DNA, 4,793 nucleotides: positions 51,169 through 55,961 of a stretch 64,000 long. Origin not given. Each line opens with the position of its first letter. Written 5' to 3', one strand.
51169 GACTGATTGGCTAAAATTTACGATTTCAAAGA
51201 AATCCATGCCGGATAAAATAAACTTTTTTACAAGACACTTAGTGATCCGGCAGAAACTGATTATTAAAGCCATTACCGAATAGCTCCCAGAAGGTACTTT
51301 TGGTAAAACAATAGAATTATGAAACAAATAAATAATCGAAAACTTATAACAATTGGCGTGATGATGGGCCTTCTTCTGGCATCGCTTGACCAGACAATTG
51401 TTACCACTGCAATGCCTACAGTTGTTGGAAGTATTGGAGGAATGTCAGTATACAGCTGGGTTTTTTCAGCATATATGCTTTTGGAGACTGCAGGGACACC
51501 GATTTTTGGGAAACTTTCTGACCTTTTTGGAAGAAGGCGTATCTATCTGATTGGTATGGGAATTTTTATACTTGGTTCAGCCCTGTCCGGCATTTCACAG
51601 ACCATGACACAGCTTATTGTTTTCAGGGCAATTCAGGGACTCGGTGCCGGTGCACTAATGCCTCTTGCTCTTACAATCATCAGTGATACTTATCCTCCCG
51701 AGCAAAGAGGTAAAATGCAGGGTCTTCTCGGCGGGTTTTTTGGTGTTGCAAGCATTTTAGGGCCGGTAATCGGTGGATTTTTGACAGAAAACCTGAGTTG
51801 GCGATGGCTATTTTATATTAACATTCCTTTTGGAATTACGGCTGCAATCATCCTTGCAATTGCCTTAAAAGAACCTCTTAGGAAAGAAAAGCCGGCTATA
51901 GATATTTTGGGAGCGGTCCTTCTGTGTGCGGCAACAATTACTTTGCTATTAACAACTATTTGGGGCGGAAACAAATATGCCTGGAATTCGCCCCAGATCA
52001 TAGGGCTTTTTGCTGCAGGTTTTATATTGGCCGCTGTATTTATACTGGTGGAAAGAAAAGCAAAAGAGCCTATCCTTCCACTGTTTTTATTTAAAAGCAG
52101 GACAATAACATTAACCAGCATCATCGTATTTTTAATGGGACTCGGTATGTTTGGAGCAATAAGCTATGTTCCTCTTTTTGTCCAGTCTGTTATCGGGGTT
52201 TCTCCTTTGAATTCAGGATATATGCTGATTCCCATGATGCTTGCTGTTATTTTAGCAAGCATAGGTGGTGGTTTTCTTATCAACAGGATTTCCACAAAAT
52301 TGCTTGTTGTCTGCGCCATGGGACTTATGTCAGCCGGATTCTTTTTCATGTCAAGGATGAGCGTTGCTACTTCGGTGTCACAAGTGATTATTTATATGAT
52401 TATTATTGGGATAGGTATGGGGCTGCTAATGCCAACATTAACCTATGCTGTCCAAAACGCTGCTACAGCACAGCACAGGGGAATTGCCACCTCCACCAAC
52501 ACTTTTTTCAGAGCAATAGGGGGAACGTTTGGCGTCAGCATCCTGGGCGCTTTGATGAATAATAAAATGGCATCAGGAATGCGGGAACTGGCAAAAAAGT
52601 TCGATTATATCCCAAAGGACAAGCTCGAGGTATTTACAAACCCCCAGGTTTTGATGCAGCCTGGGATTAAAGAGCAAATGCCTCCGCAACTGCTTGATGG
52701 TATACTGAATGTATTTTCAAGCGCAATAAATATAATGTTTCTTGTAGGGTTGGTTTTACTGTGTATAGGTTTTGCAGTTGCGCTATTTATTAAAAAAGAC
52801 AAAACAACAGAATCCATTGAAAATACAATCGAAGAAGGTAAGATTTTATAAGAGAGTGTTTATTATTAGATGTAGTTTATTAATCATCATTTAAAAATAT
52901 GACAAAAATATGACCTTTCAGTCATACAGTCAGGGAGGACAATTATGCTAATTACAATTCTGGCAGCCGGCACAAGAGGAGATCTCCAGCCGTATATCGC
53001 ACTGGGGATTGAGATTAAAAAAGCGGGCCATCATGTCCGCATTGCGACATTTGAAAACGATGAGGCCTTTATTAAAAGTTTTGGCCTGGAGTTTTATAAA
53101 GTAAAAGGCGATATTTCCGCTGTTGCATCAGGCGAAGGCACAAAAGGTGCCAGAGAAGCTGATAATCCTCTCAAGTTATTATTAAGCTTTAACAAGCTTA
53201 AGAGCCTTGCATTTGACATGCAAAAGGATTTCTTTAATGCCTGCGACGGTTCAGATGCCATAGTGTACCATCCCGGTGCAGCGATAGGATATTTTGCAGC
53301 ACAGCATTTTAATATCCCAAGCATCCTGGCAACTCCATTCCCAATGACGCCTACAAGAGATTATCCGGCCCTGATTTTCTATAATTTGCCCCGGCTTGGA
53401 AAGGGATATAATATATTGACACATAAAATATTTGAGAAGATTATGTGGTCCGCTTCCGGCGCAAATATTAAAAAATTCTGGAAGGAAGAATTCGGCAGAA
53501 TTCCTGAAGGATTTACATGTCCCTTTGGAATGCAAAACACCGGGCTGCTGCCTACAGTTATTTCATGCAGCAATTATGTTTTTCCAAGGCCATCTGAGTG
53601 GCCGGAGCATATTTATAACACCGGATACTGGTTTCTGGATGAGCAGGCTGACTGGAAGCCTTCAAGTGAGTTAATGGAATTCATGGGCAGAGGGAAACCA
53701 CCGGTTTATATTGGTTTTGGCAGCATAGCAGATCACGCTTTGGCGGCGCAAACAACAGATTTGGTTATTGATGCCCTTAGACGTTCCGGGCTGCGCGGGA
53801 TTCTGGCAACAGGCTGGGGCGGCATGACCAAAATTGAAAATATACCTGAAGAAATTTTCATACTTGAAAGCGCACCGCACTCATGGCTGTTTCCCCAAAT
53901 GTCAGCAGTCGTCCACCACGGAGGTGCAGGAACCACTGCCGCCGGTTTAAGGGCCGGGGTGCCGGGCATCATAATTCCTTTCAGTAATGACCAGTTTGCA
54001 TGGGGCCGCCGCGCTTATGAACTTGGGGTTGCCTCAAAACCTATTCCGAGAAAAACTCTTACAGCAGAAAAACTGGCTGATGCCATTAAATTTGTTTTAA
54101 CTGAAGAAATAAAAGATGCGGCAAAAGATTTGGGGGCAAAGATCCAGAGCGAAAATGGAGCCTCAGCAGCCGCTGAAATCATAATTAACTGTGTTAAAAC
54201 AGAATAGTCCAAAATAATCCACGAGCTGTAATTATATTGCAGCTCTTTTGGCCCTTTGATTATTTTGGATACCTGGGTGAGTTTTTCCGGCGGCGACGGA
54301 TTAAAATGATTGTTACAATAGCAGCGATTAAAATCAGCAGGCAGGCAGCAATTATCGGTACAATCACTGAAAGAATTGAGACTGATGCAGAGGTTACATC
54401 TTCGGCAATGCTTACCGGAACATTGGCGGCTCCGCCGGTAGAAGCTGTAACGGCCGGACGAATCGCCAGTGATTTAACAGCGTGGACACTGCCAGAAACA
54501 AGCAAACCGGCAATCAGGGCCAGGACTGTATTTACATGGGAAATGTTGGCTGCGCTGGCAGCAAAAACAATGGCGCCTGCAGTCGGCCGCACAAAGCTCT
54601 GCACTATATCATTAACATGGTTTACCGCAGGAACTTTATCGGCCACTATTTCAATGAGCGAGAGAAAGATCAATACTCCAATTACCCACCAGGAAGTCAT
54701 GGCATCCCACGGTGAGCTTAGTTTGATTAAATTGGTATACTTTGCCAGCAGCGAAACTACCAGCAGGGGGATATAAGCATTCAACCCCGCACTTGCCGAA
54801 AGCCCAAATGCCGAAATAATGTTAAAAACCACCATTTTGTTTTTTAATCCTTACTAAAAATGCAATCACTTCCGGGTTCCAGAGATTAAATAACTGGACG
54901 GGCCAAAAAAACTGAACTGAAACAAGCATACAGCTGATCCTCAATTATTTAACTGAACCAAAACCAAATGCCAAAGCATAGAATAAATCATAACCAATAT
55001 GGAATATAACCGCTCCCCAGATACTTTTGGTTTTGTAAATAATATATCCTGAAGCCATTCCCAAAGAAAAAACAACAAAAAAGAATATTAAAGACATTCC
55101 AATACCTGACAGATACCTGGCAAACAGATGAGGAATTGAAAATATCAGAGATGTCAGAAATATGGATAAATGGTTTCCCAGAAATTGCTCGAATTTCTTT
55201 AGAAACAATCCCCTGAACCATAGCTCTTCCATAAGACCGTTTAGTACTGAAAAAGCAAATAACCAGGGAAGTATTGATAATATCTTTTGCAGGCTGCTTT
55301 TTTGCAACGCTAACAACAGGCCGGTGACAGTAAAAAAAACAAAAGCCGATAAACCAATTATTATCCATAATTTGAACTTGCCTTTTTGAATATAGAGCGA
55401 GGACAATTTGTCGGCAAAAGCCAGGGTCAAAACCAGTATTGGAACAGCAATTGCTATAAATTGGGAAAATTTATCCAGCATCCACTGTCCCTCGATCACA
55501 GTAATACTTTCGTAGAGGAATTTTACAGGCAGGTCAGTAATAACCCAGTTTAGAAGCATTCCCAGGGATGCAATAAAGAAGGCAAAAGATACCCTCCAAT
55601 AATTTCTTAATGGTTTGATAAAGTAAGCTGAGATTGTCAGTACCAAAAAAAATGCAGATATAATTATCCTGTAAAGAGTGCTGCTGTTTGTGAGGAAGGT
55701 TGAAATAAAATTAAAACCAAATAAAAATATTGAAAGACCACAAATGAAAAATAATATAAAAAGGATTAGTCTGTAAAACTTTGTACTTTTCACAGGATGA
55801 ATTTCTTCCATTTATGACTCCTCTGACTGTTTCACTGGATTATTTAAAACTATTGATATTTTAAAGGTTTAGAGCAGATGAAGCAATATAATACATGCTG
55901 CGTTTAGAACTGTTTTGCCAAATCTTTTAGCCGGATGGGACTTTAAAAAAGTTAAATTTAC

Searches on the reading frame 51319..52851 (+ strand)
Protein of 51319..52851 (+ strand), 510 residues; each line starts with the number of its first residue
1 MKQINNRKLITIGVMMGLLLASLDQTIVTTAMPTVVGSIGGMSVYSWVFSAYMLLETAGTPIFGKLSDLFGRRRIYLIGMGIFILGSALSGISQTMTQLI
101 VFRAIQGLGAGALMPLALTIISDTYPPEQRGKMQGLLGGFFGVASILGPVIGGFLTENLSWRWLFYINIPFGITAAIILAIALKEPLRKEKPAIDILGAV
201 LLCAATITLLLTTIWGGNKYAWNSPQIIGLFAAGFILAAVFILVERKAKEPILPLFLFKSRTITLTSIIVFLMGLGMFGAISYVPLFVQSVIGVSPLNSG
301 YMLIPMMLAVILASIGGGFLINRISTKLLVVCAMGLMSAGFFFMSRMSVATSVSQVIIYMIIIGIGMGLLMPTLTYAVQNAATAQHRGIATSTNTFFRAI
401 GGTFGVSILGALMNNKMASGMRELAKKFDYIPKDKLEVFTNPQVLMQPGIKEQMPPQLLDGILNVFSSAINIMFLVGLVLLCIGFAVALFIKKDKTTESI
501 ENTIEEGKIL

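Call 77: search_protein_families(library=pfam, proteins=[window:51319-52851:+], max_evalue=0.0001)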
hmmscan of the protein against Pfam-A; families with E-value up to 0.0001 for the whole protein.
window:51319-52851:+ (510 aa): 3 families
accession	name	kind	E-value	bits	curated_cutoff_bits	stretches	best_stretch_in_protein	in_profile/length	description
PF07690.21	MFS_1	-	1.5e-61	208.7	33.4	1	15-405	2-346/347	Major Facilitator Superfamily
PF00083.30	Sugar_tr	-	1.2e-19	71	22.3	1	43-179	46-188/452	Sugar (and other) transporter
PF06609.19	TRI12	-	5.3e-11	42.1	23.2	1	29-296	64-345/599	Fungal trichothecene efflux pump (TRI12)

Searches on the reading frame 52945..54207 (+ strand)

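Call 77: search_protein_families(library=pfam, proteins=[window:52945-54207:+], max_evalue=0.0001)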
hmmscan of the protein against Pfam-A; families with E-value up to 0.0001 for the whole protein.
window:52945-54207:+ (420 aa): 3 families
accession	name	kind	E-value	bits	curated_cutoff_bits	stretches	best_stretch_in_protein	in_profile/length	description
PF06722.18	EryCIII-like_C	-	7.4e-19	68.6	31.7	1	295-406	24-131/145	Erythromycin biosynthesis protein CIII-like, C-terminal domain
PF03033.26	Glyco_transf_28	-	1.5e-12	48.2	26.2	1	3-136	1-134/139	Glycosyltransferase family 28 N-terminal domain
PF00201.24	UDPGT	-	5.5e-05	22.6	19.5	1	316-390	338-412/499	UDP-glucoronosyl and UDP-glucosyl transferase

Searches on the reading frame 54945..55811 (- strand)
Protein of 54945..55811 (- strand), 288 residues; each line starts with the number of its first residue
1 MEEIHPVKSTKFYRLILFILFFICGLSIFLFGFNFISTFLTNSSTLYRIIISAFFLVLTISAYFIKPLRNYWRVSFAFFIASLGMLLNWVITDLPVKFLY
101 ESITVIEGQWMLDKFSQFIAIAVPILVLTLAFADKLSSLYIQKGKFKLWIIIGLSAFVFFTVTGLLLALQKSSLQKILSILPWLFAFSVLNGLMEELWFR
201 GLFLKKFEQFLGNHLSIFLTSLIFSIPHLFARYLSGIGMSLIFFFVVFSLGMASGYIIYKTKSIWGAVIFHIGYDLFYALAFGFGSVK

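Call 77: search_protein_families(library=pfam, proteins=[window:54945-55811:-], max_evalue=0.0001)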
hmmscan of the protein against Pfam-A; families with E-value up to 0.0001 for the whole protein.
window:54945-55811:- (288 aa): 1 family
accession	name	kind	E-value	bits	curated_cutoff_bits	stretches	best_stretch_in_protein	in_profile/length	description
PF02517.21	Rce1-like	-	2e-17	63.7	22.4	1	180-277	4-93/93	Type II CAAX prenyl endopeptidase Rce1-like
